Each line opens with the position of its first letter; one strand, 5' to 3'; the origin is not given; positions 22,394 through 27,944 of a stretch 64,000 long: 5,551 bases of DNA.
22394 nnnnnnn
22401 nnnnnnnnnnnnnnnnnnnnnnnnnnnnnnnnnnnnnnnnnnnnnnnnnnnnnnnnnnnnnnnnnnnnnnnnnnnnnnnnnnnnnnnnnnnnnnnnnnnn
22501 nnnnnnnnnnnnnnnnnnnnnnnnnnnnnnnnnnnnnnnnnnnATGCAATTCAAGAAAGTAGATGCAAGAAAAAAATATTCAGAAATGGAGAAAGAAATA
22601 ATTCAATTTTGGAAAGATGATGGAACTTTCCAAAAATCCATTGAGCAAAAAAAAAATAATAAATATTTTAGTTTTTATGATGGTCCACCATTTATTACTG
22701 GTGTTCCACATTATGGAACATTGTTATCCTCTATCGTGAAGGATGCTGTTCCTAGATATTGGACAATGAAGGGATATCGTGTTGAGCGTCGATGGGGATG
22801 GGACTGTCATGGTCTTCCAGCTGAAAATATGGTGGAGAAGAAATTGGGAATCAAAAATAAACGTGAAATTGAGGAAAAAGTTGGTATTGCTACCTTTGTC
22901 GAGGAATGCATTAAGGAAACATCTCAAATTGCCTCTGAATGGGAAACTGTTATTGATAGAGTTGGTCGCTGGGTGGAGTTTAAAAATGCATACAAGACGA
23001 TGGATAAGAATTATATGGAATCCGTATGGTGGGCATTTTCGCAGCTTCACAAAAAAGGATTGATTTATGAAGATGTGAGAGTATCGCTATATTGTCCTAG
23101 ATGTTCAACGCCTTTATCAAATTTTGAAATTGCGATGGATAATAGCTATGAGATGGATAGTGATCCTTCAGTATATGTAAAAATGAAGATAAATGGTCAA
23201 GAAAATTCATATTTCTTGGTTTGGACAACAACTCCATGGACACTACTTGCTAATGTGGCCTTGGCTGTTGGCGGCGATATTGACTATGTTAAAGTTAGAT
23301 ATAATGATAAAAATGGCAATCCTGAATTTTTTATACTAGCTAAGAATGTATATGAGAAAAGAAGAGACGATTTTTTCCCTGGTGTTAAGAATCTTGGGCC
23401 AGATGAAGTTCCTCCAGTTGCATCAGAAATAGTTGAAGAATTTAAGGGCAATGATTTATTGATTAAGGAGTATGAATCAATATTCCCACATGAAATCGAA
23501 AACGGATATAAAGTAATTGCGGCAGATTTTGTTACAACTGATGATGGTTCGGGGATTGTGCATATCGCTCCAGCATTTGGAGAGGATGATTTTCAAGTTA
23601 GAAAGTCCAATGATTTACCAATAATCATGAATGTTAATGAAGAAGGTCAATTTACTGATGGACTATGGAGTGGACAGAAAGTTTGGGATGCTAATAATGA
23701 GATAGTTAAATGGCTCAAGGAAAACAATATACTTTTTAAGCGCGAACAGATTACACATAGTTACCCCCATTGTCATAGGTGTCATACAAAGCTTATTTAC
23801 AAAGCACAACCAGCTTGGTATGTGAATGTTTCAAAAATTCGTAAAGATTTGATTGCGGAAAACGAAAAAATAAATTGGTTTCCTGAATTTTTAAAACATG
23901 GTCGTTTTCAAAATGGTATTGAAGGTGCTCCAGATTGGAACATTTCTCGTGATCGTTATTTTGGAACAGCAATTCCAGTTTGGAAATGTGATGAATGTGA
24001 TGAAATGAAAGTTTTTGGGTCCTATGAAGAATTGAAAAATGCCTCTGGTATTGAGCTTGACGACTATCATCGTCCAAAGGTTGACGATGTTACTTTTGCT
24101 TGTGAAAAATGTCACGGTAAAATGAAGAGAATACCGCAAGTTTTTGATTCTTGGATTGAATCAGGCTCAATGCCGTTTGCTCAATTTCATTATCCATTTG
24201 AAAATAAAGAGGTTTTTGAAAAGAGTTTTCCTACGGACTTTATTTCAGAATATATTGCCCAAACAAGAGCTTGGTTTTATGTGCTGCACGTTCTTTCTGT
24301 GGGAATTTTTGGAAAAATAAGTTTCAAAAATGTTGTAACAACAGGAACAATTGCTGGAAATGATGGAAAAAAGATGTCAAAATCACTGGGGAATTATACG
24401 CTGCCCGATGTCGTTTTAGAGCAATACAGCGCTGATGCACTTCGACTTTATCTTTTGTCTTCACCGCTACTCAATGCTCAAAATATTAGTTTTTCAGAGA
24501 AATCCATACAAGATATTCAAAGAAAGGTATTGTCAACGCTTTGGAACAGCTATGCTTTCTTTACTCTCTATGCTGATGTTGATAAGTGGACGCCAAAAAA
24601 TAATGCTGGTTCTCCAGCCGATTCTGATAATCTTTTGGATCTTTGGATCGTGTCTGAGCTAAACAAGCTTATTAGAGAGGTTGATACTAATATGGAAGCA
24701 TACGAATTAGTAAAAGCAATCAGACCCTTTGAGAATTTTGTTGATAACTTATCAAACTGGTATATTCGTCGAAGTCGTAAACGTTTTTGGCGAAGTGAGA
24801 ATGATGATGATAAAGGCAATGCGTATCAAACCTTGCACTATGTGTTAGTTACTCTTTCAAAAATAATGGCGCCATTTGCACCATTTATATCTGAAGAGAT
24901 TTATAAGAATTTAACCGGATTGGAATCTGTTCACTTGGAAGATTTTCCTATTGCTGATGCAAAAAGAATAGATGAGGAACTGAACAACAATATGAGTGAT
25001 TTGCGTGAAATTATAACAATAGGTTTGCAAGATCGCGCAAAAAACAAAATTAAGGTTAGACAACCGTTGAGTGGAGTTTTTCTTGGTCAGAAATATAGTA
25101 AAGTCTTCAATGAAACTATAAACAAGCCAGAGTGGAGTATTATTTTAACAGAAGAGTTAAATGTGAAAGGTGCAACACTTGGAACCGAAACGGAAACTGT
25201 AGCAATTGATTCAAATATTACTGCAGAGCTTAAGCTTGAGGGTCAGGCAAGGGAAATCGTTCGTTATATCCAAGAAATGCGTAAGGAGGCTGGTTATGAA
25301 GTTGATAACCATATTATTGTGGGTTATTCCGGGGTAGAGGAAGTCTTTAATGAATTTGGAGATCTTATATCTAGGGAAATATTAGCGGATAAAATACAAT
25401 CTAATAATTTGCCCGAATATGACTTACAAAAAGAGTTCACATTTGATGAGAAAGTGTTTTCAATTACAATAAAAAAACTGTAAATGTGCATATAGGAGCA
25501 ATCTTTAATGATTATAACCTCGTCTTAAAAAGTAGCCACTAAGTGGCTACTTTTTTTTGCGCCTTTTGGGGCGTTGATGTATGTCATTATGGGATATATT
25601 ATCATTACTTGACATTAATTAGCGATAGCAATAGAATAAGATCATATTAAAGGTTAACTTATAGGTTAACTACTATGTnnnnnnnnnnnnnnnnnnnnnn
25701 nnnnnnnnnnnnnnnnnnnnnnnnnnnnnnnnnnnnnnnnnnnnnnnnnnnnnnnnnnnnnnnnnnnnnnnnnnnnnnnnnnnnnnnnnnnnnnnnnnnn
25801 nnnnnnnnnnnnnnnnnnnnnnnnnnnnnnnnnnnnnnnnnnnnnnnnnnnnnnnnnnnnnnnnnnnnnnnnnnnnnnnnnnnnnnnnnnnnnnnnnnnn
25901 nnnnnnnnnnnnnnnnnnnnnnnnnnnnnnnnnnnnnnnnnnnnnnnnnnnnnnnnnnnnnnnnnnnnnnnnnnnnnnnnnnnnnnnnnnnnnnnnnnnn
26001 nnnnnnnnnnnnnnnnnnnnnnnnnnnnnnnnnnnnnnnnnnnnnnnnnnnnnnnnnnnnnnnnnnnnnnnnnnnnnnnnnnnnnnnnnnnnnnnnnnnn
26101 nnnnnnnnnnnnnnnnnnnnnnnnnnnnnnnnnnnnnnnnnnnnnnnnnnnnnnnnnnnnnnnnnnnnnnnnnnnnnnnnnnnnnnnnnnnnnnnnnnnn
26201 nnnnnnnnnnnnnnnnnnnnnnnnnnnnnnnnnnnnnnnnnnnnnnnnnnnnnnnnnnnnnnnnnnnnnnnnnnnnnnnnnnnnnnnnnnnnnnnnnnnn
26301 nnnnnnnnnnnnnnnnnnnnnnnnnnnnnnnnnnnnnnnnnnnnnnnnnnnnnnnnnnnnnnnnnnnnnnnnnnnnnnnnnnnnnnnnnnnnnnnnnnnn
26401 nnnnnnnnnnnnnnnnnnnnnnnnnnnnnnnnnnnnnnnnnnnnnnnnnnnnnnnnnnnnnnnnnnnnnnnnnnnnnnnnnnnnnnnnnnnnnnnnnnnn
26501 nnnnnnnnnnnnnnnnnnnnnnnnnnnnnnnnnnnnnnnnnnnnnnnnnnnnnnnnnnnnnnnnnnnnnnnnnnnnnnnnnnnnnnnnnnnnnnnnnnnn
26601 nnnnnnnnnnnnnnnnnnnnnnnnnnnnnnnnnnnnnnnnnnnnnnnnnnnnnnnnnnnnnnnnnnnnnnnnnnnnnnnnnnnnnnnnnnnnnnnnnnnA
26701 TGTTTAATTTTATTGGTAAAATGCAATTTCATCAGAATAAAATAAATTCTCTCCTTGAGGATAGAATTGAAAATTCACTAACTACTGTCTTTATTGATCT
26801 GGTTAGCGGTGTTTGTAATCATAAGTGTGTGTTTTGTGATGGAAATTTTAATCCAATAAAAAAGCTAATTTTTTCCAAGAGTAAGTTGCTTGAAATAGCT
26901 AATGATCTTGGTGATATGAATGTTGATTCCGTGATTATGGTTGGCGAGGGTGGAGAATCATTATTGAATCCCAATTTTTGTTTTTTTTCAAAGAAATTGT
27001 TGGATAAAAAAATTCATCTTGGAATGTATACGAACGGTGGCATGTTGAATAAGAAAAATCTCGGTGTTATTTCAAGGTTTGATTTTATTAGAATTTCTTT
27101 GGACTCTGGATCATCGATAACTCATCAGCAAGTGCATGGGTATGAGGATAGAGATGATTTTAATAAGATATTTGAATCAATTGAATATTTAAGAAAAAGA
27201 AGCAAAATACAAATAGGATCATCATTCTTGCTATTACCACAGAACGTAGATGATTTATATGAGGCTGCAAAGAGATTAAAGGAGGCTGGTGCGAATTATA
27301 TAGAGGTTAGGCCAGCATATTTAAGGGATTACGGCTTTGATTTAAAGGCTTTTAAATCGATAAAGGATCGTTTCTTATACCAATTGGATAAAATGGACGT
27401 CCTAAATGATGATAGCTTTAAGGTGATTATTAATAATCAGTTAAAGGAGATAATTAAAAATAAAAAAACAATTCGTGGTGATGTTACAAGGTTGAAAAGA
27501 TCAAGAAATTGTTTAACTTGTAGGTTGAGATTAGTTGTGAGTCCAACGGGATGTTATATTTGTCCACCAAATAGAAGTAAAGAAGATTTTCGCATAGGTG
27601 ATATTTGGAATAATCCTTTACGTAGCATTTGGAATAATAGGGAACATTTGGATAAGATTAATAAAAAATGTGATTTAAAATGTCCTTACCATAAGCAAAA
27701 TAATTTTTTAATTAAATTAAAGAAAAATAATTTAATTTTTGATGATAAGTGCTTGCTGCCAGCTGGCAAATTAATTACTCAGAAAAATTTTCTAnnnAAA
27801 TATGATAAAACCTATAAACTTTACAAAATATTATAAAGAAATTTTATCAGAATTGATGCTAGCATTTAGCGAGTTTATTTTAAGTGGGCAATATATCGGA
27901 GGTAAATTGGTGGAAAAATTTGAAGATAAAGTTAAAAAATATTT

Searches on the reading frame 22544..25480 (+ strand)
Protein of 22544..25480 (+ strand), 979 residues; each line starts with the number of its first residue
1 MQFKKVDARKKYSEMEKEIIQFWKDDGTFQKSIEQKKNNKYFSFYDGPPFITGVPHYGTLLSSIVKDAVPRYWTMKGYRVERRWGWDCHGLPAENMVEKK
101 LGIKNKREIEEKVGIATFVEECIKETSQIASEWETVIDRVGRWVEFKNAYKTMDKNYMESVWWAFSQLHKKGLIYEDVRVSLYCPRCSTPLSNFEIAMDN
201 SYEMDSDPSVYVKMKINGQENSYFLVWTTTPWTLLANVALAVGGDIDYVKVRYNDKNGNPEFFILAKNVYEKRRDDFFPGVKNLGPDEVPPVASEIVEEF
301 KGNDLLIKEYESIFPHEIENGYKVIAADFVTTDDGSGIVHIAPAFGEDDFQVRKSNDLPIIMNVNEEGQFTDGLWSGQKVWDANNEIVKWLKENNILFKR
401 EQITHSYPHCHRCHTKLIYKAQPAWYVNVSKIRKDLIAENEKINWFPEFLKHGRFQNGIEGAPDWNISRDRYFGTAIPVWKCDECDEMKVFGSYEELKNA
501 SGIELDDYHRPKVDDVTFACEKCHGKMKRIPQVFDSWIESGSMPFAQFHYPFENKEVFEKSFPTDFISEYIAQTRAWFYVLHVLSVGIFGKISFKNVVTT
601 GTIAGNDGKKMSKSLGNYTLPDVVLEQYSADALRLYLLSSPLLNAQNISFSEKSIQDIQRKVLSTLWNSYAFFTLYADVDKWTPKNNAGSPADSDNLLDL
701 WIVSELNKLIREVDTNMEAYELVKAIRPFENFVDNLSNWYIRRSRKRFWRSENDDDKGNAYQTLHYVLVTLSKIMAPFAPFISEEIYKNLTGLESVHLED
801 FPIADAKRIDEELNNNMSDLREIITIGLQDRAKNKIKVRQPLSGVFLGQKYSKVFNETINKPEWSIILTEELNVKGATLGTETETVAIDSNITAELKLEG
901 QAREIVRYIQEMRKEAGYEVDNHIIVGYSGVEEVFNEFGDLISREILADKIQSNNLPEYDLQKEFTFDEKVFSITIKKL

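Call 57: search_protein_families(library=ncbifam, proteins=[window:22544-25480:+], max_evalue=1e-10)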
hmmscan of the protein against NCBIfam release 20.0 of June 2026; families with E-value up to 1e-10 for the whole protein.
window:22544-25480:+ (979 aa): 15 families
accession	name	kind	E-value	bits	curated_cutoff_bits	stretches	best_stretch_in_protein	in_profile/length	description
TIGR00392.1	ileS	equivalog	8.5e-265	881.1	621.4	1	6-850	2-852/861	isoleucine--tRNA ligase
NF000257.1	MupA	exception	1.6e-222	741.3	1900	1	10-879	3-846/1024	mupirocin-resistant isoleucine--tRNA ligase MupA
NF000258.1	MupB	exception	6.6e-215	716.1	1900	1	16-877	9-846/1033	mupirocin-resistant isoleucine--tRNA ligase MupB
TIGR00422.1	valS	equivalog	2.6e-129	432.7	612.1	2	322-914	254-829/863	valine--tRNA ligase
NF009687.0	PRK13208.1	equivalog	4.3e-127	425.4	738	2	322-851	253-765/801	valine--tRNA ligase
NF004349.1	PRK05729.1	equivalog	2.5e-108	363.4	704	2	323-852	249-746/860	valine--tRNA ligase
NF040702.1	ileS_w_GNAT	exception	4.4e-84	282.9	1999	2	295-795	468-961/1100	isoleucine--tRNA ligase, N-acetyltransferase domain-containing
NF011492.0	PRK14900.1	equivalog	7.3e-71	239.3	1783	2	326-813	268-735/1044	valine--tRNA ligase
NF000540.1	alt_ValS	exception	2.8e-65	220.8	900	2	374-846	336-799/827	valine--tRNA ligase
NF008957.0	PRK12300.1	subfamily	1.8e-57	195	677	2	374-824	397-813/946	leucine--tRNA ligase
TIGR00395.1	leuS_arch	equivalog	6.6e-52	176.6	648.5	2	375-825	396-811/938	leucine--tRNA ligase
TIGR00396.1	leuS_bact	equivalog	2.4e-37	128.5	548.4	1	12-197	3-168/843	leucine--tRNA ligase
TIGR00398.1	metG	equivalog_domain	2.1e-27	96.1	336.35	1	594-790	312-501/530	methionine--tRNA ligase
NF008900.0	PRK12267.1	equivalog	2.5e-18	65.9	598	1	545-791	236-477/648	methionine--tRNA ligase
NF001100.0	PRK00133.1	equivalog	1.2e-17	63.8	587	0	595-800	316-511/676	methionine--tRNA ligase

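Call 75: find_homologous_proteins(query=window:22544-25480:+, max_evalue=1e-100)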
Query window:22544-25480:+ (979 aa): 8000 proteins with E <= 1e-100 among 8000 candidates; the best 120 are listed.
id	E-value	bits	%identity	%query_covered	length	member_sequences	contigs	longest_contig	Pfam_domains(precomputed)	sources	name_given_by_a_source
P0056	0.0e+0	2251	100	99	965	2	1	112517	PF09334.18,PF01406.26,PF08264.20,PF00133.29,PF19302.5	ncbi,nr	ncbi:MAG: isoleucine--tRNA ligase [Candidatus Moranbacteria bacterium]|nr:isoleucine--tRNA ligase [C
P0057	0.0e+0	1840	80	100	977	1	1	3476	PF09334.18,PF01406.26,PF08264.20,PF00133.29,PF19302.5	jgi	jgi:isoleucyl-tRNA synthetase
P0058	0.0e+0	1814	80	100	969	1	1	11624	PF09334.18,PF01406.26,PF08264.20,PF00133.29,PF19302.5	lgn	-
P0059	0.0e+0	1721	75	100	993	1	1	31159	PF09334.18,PF01406.26,PF08264.20,PF00133.29,PF19302.5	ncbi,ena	ncbi:MAG: isoleucine--tRNA ligase [Candidatus Moraniibacteriota bacterium]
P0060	0.0e+0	1682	75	100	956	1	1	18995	PF09334.18,PF01406.26,PF08264.20,PF00133.29,PF19302.5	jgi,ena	-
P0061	0.0e+0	1679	76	100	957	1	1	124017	PF09334.18,PF08264.20,PF00133.29,PF19302.5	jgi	jgi:isoleucyl-tRNA synthetase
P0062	0.0e+0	1678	76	100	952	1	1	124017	PF09334.18,PF08264.20,PF00133.29,PF19302.5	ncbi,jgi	ncbi:MAG: isoleucine--tRNA ligase [Parcubacteria group bacterium]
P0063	0.0e+0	1674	74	100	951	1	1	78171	PF09334.18,PF01406.26,PF08264.20,PF00133.29,PF19302.5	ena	-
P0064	0.0e+0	1670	75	100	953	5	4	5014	PF09334.18,PF01406.26,PF08264.20,PF00133.29,PF19302.5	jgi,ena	-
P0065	0.0e+0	1668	74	100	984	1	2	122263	PF09334.18,PF08264.20,PF00133.29,PF19302.5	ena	-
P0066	0.0e+0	1653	76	98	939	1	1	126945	PF09334.18,PF08264.20,PF00133.29,PF19302.5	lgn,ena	-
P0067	0.0e+0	1646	73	100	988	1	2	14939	PF09334.18,PF08264.20,PF00133.29,PF19302.5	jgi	jgi:isoleucyl-tRNA synthetase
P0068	0.0e+0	1646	73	100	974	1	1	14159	PF09334.18,PF01406.26,PF08264.20,PF00133.29,PF19302.5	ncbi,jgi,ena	jgi:isoleucyl-tRNA synthetase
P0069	0.0e+0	1645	75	100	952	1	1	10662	PF09334.18,PF08264.20,PF00133.29,PF19302.5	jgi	jgi:isoleucyl-tRNA synthetase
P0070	0.0e+0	1644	74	100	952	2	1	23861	PF09334.18,PF08264.20,PF00133.29,PF19302.5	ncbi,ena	-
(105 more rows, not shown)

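Call 76: find_encoding_contigs(protein=P0061, flank=10000, max_places=1)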
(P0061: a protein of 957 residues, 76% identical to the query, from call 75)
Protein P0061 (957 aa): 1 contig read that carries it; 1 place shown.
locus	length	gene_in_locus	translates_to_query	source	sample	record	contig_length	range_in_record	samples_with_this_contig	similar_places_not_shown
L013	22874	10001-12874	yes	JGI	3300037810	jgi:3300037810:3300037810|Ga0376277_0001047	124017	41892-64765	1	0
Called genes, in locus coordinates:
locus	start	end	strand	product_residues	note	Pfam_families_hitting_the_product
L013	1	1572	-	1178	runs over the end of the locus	PF02811:PHP, PF07733:DNA_pol3_alpha, PF17657:DNA_pol3_finger, PF14579:HHH_6, PF01336:tRNA_anti-codon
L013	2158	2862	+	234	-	PF01351:RNase_HII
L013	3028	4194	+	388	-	PF13439:Glyco_transf_4, PF20706:GT4-conflict, PF00534:Glycos_transf_1, PF13692:Glyco_trans_1_4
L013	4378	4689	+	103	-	PF00581:Rhodanese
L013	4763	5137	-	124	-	-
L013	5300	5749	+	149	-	-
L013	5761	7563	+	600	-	-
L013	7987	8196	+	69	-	-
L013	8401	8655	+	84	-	-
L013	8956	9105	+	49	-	-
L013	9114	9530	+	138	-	-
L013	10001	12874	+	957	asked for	PF00133:tRNA-synt_1, PF09334:tRNA-synt_1g (faint), PF08264:Anticodon_1, PF19302:DUF5915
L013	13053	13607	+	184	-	PF00908:dTDP_sugar_isom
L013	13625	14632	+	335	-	PF01073:3Beta_HSD, PF01370:Epimerase, PF02719:Polysacc_synt_2, PF04321:RmlD_sub_bind, PF07993:NAD_binding_4, PF16363:GDP_Man_Dehyd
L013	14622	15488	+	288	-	PF01370:Epimerase, PF04321:RmlD_sub_bind, PF16363:GDP_Man_Dehyd (weak)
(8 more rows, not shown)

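Call 77: find_encoding_contigs(protein=P0059, flank=10000, max_places=1)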
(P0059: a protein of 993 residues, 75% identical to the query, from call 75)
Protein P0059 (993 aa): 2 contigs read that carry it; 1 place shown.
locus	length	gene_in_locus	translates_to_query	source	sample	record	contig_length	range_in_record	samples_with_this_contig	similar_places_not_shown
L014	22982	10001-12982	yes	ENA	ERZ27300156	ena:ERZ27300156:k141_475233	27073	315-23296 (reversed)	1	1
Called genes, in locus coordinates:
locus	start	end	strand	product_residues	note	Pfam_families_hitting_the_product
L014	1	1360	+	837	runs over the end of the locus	PF26299:MurL_N, PF26298:MurL_epimerase_C, PF08245:Mur_ligase_M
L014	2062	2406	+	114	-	-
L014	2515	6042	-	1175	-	PF02811:PHP, PF07733:DNA_pol3_alpha, PF17657:DNA_pol3_finger, PF14579:HHH_6, PF01336:tRNA_anti-codon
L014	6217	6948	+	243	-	PF01351:RNase_HII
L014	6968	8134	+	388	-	PF13439:Glyco_transf_4, PF20706:GT4-conflict, PF00534:Glycos_transf_1, PF13692:Glyco_trans_1_4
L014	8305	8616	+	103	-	PF00581:Rhodanese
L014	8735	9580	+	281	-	-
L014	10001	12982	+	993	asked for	PF00133:tRNA-synt_1, PF01406:tRNA-synt_1e (faint), PF09334:tRNA-synt_1g (faint), PF08264:Anticodon_1, PF19302:DUF5915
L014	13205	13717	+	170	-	PF00908:dTDP_sugar_isom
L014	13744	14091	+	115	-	-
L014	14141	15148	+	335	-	PF01073:3Beta_HSD, PF01370:Epimerase, PF02719:Polysacc_synt_2, PF04321:RmlD_sub_bind, PF07993:NAD_binding_4, PF16363:GDP_Man_Dehyd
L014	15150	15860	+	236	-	-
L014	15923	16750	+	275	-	PF01370:Epimerase, PF04321:RmlD_sub_bind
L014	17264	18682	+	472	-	PF13682:CZB, PF00015:MCPsignal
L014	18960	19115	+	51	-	-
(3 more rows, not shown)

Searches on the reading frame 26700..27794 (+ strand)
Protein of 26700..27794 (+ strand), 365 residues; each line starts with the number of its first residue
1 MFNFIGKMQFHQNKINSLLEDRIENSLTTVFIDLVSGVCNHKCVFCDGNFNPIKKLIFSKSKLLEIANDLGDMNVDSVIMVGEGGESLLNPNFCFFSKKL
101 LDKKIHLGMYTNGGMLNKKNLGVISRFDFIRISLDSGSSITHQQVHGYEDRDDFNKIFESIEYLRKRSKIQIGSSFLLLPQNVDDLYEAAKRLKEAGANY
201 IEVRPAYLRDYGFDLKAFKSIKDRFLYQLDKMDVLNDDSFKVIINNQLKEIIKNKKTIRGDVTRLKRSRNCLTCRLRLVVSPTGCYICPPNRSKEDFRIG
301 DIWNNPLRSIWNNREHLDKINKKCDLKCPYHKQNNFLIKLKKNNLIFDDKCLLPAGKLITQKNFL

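Call 3: search_protein_families(library=pfam, proteins=[window:26700-27794:+], max_evalue=1)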
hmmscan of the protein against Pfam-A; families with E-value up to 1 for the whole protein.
window:26700-27794:+ (365 aa): 3 families
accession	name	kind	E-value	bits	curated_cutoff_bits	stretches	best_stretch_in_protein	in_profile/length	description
PF04055.27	Radical_SAM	-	1.8e-16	61.2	29.5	1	36-192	4-165/166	Radical SAM superfamily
PF13186.11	SPASM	-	0.013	16.2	21.5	1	277-321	7-52/67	Iron-sulfur cluster-binding domain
PF21996.1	HisZ-like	-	0.25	11.7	27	1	136-164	22-50/52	Histidyl-tRNA synthetase HisZ, C-terminal domain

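Call 4: search_protein_families(library=ncbifam, proteins=[window:26700-27794:+], max_evalue=1)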
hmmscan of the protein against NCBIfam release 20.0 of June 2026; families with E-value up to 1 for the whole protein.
window:26700-27794:+ (365 aa): 36 families (the best 25 are shown)
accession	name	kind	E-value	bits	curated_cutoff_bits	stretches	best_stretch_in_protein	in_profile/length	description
TIGR04317.1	W_rSAM_matur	equivalog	1.9e-13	50.3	380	1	27-315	3-294/349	tungsten cofactor oxidoreductase radical SAM maturase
NF047865.1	rSAM_PapB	equivalog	2.5e-11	43.4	340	1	34-328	8-303/330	PapB family radical SAM/SPASM ranthipeptide maturase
TIGR04311.1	rSAM_Geo_metal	subfamily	2.9e-10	39.8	400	1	37-203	11-184/423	radical SAM/SPASM family putative metalloenzyme maturase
TIGR04051.1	rSAM_NirJ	equivalog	7.4e-10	38.3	515.45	1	38-198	11-168/354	heme d1 biosynthesis radical SAM protein NirJ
TIGR03962.1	mycofact_rSAM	equivalog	7.5e-10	38.5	265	1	38-320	21-291/339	mycofactocin radical SAM maturase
TIGR04084.1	rSAM_AF0577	subfamily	7.9e-10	38.2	225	1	34-327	2-278/347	TIGR04084 family radical SAM/SPASM domain-containing protein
NF038283.1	viperin_w_prok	equivalog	1.8e-09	37.1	180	1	38-169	11-153/281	viperin family antiviral radical SAM protein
TIGR04250.1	SCM_rSAM_ScmE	equivalog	1.8e-09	37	400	1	35-194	9-166/358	SynChlorMet cassette radical SAM/SPASM protein ScmE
TIGR04321.1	spiroSPASM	subfamily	4.4e-08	32.2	250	1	35-201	237-413/510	spiro-SPASM protein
NF012164.0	AlbA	equivalog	6.2e-08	31.5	850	1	37-313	121-379/442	subtilosin maturase AlbA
TIGR04133.1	rSAM_w_lipo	hypoth_equivalog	4e-07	29.3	425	1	26-314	22-303/350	TIGR04133 family radical SAM/SPASM protein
TIGR02668.1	moaA_archaeal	equivalog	4e-07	29.3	325.25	1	20-208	2-191/303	GTP 3',8-cyclase MoaA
TIGR03978.1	rSAM_paired_1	equivalog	6.9e-07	28.4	370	1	23-220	77-282/466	His-Xaa-Ser system radical SAM maturase HxsB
NF041707.1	rSAM_YhhB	equivalog_domain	9.6e-07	28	445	1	28-169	2-160/369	cyclophane-forming radical SAM/SPASM peptide maturase YhhB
NF041298.1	rSAM_mat_DynA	equivalog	9.9e-07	28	450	1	38-329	10-309/356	dynobactin maturation radical SAM/SPASM protein DynA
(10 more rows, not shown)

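Call 36: search_protein_families(library=padloc, proteins=[window:26700-27794:+], max_evalue=0.01)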
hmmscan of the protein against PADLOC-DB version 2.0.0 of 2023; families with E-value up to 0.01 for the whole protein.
window:26700-27794:+ (365 aa): 2 families
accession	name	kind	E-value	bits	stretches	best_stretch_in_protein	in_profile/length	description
PDLC02904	pVip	-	2.5e-13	48.2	1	37-172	11-143/262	Viperins associated with kinases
PDLC02903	pVip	-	5e-12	43.8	1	37-219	8-187/257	Viperins not associated with kinases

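Call 85: search_solved_structures(query=window:26700-27794:+, max_evalue=0.001)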
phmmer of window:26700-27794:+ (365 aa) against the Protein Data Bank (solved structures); distinct sequences matched with E-value up to 0.001: 0.
